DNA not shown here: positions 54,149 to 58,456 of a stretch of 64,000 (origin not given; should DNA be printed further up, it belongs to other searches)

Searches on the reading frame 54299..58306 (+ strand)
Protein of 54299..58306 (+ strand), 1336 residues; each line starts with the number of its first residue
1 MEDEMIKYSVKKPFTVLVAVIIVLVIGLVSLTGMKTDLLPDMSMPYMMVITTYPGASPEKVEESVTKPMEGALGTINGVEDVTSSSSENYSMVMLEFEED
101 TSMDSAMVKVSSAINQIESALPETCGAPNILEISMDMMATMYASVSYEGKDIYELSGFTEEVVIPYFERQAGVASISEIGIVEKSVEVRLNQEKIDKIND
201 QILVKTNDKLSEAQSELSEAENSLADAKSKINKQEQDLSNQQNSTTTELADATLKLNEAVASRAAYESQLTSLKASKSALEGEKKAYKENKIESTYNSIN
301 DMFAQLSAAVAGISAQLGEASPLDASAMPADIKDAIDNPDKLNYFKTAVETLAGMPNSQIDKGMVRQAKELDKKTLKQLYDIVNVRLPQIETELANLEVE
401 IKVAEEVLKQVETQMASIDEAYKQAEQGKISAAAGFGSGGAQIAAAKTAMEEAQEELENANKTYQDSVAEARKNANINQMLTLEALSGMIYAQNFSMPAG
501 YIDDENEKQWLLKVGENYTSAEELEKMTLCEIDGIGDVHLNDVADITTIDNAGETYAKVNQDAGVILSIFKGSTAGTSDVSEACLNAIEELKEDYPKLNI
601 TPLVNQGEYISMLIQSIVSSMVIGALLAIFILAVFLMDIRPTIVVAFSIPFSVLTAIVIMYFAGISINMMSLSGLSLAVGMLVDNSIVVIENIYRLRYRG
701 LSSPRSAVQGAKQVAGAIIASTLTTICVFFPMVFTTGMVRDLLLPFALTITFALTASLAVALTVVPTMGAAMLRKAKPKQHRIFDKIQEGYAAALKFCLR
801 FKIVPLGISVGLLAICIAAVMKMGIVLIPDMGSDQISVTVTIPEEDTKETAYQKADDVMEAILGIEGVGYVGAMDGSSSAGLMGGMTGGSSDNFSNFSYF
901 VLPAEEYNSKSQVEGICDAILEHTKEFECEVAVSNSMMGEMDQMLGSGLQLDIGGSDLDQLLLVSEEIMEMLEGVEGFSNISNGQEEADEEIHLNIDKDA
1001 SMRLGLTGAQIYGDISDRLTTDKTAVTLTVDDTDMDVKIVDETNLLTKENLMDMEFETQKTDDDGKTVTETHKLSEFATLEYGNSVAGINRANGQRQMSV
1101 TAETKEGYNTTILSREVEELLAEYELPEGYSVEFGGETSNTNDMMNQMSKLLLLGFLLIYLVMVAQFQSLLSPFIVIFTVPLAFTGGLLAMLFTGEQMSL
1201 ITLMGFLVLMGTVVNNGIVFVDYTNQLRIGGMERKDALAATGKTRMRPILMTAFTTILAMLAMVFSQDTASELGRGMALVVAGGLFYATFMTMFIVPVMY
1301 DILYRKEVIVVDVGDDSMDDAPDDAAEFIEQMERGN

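Call 9: search_protein_families(library=pfam, proteins=[window:54299-58306:+], max_evalue=0.001)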
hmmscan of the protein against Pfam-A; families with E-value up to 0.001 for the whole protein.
window:54299-58306:+ (1336 aa): 2 families
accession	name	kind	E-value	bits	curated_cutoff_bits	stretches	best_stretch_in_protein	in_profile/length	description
PF00873.25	ACR_tran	-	8.1e-192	640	28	2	478-1302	195-1019/1021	AcrB/AcrD/AcrF family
PF03176.21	MMPL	-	4.6e-08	32.8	20.5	1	1115-1298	108-297/333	MMPL family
